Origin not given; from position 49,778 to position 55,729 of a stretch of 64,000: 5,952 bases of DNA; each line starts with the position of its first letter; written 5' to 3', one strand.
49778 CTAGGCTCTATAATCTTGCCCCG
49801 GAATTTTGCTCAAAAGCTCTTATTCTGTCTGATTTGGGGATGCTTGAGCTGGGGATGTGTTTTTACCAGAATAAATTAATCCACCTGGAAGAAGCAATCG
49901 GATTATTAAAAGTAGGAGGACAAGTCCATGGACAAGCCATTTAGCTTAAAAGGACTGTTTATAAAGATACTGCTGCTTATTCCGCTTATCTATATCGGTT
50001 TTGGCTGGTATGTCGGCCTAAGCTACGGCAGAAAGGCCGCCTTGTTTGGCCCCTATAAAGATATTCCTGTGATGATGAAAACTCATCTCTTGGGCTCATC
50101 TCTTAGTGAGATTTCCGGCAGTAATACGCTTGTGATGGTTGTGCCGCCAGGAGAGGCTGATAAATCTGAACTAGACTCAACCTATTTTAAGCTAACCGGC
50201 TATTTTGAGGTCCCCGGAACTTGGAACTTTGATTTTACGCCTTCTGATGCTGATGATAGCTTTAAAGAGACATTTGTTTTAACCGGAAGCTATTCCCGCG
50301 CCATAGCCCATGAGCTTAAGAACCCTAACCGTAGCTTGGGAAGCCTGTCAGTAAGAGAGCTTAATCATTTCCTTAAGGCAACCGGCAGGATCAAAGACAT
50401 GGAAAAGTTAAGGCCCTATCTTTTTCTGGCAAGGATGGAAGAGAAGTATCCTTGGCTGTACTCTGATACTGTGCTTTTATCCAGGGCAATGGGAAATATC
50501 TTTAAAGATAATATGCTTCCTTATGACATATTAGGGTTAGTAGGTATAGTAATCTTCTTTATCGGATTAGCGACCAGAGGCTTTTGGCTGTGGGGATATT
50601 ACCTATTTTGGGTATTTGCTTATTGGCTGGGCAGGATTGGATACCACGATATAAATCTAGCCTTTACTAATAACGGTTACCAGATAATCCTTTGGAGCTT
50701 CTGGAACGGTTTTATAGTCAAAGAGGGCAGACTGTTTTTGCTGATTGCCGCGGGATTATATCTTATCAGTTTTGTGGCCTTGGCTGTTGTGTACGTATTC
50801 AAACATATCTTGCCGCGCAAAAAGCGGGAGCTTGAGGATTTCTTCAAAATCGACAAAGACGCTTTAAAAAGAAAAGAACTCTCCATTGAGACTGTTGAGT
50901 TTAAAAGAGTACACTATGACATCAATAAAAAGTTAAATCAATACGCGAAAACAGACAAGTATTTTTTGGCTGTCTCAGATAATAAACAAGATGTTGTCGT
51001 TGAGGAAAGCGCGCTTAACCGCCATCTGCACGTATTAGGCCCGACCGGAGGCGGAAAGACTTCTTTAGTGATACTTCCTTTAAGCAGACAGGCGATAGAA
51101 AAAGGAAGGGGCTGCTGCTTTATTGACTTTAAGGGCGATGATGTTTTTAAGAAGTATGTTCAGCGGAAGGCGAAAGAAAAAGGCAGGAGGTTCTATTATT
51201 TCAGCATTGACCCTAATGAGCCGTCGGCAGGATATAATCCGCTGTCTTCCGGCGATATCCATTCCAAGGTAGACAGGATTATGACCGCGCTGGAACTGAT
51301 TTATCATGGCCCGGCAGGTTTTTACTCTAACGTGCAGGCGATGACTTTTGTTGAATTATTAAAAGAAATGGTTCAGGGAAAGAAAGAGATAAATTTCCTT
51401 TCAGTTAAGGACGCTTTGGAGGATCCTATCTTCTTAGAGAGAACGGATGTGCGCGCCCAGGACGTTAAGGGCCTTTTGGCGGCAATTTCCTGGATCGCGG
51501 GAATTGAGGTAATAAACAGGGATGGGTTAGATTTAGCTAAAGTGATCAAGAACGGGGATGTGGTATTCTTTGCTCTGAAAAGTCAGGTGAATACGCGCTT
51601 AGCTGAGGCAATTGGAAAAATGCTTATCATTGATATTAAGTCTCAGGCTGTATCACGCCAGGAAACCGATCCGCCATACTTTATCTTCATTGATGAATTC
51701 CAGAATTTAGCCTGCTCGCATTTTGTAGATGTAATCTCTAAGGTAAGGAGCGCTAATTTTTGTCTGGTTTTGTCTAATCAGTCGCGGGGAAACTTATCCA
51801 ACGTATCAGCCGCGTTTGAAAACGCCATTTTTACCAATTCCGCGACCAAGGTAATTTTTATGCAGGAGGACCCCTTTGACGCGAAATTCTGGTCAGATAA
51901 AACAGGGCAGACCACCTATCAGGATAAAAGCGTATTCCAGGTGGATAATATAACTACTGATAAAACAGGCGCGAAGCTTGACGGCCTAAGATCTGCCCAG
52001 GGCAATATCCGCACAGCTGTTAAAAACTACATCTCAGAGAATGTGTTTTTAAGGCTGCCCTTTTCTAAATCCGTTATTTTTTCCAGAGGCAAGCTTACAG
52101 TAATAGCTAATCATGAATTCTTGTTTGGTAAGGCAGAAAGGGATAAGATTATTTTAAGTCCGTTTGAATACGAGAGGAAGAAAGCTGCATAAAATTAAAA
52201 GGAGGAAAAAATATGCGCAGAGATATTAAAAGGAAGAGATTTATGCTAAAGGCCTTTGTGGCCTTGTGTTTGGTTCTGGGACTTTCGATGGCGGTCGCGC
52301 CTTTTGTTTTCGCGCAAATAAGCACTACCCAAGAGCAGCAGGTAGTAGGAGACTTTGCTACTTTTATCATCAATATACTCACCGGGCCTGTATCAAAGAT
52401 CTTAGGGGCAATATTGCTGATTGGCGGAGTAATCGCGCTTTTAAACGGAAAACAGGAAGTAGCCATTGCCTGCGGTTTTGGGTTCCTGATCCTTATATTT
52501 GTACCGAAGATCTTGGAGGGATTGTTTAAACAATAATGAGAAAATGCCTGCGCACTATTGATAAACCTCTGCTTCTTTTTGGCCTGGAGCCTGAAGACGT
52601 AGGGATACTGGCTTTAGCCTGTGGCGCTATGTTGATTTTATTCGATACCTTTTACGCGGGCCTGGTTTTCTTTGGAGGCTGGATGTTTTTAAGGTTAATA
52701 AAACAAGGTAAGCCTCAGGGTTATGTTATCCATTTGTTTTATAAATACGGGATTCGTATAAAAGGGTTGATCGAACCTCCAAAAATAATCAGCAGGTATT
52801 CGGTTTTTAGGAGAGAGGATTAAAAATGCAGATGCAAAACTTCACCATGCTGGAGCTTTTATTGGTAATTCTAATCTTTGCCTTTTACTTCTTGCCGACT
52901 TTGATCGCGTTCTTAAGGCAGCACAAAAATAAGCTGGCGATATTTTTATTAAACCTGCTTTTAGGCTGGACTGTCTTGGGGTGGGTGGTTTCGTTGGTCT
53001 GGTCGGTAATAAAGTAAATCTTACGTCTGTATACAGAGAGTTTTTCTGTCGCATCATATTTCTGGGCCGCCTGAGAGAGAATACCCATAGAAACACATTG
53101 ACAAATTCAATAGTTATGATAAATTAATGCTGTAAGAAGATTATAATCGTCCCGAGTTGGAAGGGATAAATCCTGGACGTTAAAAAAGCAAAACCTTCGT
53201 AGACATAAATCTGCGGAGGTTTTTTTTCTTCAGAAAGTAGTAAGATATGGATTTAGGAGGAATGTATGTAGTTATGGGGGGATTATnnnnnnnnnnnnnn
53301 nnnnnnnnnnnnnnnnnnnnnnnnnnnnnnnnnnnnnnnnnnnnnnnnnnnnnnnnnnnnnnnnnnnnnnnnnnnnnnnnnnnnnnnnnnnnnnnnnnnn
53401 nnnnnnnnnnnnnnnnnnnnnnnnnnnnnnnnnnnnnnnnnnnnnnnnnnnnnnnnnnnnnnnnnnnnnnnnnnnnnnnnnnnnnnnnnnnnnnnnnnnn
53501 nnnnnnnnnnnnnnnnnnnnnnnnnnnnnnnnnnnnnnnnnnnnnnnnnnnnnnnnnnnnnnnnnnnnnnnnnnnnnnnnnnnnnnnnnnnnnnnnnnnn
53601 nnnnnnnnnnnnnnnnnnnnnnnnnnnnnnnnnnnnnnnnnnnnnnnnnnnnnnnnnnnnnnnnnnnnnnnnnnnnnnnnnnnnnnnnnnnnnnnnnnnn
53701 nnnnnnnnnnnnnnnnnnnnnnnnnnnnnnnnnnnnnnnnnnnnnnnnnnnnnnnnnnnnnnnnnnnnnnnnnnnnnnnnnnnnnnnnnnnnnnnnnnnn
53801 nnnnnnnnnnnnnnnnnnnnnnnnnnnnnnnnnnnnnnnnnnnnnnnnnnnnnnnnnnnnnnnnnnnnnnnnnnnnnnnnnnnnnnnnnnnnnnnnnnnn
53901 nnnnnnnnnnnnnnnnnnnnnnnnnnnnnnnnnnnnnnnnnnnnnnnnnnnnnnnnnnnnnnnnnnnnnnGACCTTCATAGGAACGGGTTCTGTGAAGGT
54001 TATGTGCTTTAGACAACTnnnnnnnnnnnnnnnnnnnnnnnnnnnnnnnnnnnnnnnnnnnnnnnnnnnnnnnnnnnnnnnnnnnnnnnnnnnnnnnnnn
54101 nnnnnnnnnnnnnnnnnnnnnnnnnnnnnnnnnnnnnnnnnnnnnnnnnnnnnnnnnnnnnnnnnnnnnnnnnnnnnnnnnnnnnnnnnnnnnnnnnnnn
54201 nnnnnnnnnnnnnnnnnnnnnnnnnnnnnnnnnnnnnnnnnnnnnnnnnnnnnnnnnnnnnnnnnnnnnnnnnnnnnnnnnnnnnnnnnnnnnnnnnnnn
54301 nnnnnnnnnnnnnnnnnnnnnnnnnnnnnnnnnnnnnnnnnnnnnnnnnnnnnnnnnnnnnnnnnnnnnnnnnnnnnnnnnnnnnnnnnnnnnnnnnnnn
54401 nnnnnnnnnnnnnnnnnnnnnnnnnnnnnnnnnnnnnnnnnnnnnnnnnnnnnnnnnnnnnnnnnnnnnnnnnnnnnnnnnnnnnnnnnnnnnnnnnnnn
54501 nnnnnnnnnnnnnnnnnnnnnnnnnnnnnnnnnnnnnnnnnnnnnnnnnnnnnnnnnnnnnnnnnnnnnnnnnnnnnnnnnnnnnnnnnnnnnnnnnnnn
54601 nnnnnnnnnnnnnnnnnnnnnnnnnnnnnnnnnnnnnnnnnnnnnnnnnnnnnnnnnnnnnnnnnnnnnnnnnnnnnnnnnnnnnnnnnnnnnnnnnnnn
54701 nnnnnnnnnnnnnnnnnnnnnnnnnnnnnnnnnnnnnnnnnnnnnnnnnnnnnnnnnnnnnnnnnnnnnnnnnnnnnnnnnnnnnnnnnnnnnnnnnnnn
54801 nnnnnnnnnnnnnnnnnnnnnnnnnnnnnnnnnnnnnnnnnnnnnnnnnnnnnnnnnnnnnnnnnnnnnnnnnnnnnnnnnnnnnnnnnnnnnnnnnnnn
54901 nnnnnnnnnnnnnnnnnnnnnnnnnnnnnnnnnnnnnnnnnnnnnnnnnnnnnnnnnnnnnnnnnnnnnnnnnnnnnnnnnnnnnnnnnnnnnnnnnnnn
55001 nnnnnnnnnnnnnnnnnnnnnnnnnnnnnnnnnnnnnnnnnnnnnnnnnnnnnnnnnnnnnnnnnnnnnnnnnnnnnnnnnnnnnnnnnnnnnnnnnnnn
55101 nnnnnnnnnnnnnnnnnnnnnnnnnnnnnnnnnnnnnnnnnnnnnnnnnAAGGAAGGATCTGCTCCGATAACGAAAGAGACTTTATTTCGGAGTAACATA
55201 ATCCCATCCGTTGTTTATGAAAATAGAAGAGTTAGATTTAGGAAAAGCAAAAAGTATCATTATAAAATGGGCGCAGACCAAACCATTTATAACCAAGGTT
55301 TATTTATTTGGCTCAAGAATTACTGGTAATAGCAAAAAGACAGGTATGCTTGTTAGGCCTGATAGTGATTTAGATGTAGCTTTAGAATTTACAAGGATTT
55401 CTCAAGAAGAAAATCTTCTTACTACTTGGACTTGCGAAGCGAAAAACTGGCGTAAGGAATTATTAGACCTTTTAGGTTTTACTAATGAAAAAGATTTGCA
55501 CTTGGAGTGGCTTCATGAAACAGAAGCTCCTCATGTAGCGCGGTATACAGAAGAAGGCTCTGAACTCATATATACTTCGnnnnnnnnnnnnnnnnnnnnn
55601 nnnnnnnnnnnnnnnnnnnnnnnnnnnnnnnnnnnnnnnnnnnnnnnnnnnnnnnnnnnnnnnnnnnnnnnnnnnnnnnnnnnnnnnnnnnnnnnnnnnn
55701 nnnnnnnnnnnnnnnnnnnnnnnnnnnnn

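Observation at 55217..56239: MNT nucleotidyltransferase and HEPN-like domain fused in one polypeptide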

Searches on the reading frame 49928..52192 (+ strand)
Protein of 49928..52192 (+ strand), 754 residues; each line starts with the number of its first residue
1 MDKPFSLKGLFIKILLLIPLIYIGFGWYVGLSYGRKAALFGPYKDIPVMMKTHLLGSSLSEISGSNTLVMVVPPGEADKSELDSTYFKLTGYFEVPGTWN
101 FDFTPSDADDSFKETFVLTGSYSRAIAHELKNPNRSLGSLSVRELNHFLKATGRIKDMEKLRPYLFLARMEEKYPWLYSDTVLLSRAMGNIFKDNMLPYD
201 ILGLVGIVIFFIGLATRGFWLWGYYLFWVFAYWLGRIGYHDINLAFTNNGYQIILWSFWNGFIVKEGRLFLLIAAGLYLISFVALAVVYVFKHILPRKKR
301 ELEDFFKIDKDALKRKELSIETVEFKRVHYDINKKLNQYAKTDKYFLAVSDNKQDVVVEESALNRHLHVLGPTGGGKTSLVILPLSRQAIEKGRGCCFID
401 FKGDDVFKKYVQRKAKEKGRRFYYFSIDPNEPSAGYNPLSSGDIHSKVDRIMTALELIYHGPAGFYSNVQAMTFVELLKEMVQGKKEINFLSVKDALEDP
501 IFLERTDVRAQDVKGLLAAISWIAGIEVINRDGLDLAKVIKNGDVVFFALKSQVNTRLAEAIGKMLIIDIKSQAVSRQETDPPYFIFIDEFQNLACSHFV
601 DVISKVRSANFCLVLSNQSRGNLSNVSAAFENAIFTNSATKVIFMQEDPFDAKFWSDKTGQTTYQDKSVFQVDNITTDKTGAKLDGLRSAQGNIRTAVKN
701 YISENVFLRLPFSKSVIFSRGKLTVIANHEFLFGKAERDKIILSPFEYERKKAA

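Call 3: search_protein_families(library=pfam, proteins=[window:49928-52192:+], max_evalue=1)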
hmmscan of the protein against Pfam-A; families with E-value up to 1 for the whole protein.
window:49928-52192:+ (754 aa): 8 families
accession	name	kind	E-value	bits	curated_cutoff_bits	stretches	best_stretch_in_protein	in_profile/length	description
PF12696.13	TraG-D_C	-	1.9e-10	41.2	22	1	585-668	3-88/126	TraM recognition site of TraD and TraG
PF02534.20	T4SS-DNA_transf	-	2.1e-08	33.9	20.1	2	577-727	297-440/468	Type IV secretory system Conjugative DNA transfer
PF10412.15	TrwB_AAD_bind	-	1.1e-06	28.3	20.5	1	543-662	205-326/387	Type IV secretion-system coupling protein DNA-binding domain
PF01935.23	DUF87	-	0.0097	16.5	23.2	1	355-404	13-63/220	Helicase HerA, central domain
PF00004.35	AAA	-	0.12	13.2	21.2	0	369-416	3-44/131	ATPase family associated with various cellular activities (AAA)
PF05872.18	HerA_C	-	0.22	10.6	22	1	349-404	6-60/502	Helicase HerA-like C-terminal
PF00270.35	DEAD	-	0.23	11.6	26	1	354-389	4-39/167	DEAD/DEAH box helicase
PF13191.12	AAA_16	-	0.35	11.8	32.6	0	363-389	24-48/167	AAA ATPase domain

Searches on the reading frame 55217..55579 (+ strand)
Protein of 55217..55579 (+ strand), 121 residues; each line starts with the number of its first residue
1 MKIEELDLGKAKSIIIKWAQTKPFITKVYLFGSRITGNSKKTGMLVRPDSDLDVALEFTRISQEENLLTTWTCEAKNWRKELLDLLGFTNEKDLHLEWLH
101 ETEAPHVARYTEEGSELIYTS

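Call 34: find_related_loci(query=A3, collection=genome_contigs, flank=4000)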
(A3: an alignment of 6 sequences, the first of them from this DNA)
Query A3 (121 aa) in genome_contigs; peptide patterns used: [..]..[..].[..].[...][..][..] (x = any residue, [..] = any of these).
65 stretches matched a pattern; 23 encode a relative of the query (tblastn E <= 1e-3); 23 distinct loci.
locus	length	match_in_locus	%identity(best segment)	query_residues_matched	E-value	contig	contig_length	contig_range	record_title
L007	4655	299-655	55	1-119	6e-40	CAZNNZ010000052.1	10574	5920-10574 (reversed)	MAG TPA_asm: uncultured Planctomycetales bacterium isolate SRP278252_co2_854 genome assembly, contig: NODE_13252_length_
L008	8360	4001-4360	48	1-121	1e-31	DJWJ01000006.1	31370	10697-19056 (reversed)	MAG TPA_asm: Candidatus Omnitrophica bacterium UBA6233 UBA6233_contig_19442, whole genome shotgun sequence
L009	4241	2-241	51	37-120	3e-22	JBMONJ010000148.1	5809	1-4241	MAG: Candidatus Omnitrophota bacterium isolate Betzabe_MAG073 MAG073_148, whole genome shotgun sequence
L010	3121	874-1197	36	8-121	1e-20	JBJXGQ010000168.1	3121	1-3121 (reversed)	MAG: Burkholderiales bacterium isolate F1F2.bin.209 k127_8433424, whole genome shotgun sequence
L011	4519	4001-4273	38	6-107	2e-19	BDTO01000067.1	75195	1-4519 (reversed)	Bacterium BMS3Bbin05 DNA, contig: NODE_6, whole genome shotgun sequence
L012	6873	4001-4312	34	1-119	4e-15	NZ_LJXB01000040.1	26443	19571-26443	Pseudomonas fluorescens strain S613 AN403.Contig439, whole genome shotgun sequence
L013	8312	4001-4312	37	6-119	8e-15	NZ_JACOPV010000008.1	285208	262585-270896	Pseudomonas arcuscaelestis strain P66 Seq8, whole genome shotgun sequence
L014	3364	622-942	34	3-119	2e-14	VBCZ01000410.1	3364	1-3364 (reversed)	MAG: Betaproteobacteria bacterium isolate BP_30 14_0903_13_30cm_scaffold_6919329, whole genome shotgun sequence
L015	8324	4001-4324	32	1-119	8e-14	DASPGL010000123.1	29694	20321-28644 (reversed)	MAG TPA_asm: Nitrospira sp. isolate SMAG_U16450 k141_1235668, whole genome shotgun sequence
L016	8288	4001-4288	35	14-119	5e-13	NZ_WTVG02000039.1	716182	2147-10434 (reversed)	Aromatoleum anaerobium strain LuFRes1 2, whole genome shotgun sequence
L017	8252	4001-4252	36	15-106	1e-11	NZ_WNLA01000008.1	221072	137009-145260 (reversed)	Pseudoduganella ginsengisoli strain KCTC 42409 NODE_8_length_221072_cov_29.975519_8, whole genome shotgun sequence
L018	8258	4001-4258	37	21-119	2e-11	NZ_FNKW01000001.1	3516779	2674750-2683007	Burkholderia orbicola strain TAtl-371, whole genome shotgun sequence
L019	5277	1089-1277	39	15-86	3e-11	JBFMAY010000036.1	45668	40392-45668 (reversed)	MAG: Thermodesulfobacteriota bacterium isolate MAG150 MAG150_36, whole genome shotgun sequence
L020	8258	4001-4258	32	21-119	7e-11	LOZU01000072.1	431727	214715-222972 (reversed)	Burkholderia pyrrocinia strain MSMB1755 MSMB1755_44, whole genome shotgun sequence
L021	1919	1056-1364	34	3-120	2e-10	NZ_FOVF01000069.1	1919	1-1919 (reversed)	Dokdonella immobilis strain CGMCC 1.7659, whole genome shotgun sequence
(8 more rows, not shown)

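Call 53: search_protein_families(library=pfam, proteins=[L010:862-2439:+, L012:3435-4001:+, L012:4364-5080:+], max_evalue=0.05)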
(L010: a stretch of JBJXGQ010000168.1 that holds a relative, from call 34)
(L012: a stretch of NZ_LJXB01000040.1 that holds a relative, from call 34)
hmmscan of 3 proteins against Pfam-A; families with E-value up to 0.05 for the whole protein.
L010:862-2439:+ (526 aa): 2 families
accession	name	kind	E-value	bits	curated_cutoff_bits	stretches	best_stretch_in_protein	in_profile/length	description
PF18765.7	Polbeta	-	1.6e-05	25.4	26.9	1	15-71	6-53/93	Polymerase beta, Nucleotidyltransferase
PF01909.29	NTP_transf_2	-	0.049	14.5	21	0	19-60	12-46/93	Nucleotidyltransferase domain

L012:3435-4001:+ (189 aa): 1 family
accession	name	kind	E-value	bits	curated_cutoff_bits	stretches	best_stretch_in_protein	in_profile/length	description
PF22522.2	DUF6998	-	0.0083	16.5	27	1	59-175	25-127/136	Family of unknown function (DUF6998)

L012:4364-5080:+ (239 aa): 2 families
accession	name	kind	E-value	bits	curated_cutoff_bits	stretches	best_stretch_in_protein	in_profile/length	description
PF01844.29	HNH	-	7.3e-11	42.5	21.4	1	187-237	1-45/47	HNH endonuclease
PF13391.12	HNH_2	-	0.0023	18.2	21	1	205-235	11-57/66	HNH endonuclease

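Call 83: search_solved_structures(query=A2, max_evalue=1, show_alignments=2)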
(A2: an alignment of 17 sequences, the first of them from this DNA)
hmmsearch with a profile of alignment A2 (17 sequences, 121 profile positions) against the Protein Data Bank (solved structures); distinct sequences matched with E-value up to 1: 17.
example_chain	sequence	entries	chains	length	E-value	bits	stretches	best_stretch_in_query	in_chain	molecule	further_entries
2rff_A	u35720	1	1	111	1.9e-05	27.6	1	8-68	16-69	Putative nucleotidyltransferase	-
5yep_A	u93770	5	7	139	0.0025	20.8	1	23-73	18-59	Toxin-antitoxin system antidote Mnt family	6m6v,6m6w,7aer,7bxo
9z7q_I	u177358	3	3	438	0.0032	20.4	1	26-62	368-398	Cmr1-MntA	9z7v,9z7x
8xeo_A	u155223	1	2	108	0.0038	20.2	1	23-118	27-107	MNT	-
8xeh_E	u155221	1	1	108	0.004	20.1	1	23-118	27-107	MNT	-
1no5_A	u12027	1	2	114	0.0065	19.4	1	28-82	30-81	Hypothetical protein HI0073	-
7ae2_B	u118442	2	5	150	0.0073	19.2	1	23-61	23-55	MNT ANTITOXIN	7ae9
9xbd_E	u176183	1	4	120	0.012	18.6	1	4-60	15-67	Nucleotidyltransferase domain-containing protein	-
1ylq_A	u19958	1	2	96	0.015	18.2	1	26-66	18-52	putative nucleotidyltransferase, hypothetical protein AF0614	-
1wot_A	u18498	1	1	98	0.063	16.2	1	25-59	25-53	PUTATIVE MINIMAL NUCLEOTIDYLTRANSFERASE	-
9r3e_B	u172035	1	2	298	0.23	14.4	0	75-115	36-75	Protein FAM118B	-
9r0p_B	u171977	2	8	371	0.43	13.6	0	75-115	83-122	Protein FAM118B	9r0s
6m6u_A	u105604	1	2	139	0.45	13.5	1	23-72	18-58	Toxin-antitoxin system antitoxin MntA family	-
5z4a_A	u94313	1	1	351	0.79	12.7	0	27-59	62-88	Terminal uridylyltransferase Tailor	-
5z4m_A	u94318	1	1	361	0.8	12.7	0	27-59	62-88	Terminal uridylyltransferase Tailor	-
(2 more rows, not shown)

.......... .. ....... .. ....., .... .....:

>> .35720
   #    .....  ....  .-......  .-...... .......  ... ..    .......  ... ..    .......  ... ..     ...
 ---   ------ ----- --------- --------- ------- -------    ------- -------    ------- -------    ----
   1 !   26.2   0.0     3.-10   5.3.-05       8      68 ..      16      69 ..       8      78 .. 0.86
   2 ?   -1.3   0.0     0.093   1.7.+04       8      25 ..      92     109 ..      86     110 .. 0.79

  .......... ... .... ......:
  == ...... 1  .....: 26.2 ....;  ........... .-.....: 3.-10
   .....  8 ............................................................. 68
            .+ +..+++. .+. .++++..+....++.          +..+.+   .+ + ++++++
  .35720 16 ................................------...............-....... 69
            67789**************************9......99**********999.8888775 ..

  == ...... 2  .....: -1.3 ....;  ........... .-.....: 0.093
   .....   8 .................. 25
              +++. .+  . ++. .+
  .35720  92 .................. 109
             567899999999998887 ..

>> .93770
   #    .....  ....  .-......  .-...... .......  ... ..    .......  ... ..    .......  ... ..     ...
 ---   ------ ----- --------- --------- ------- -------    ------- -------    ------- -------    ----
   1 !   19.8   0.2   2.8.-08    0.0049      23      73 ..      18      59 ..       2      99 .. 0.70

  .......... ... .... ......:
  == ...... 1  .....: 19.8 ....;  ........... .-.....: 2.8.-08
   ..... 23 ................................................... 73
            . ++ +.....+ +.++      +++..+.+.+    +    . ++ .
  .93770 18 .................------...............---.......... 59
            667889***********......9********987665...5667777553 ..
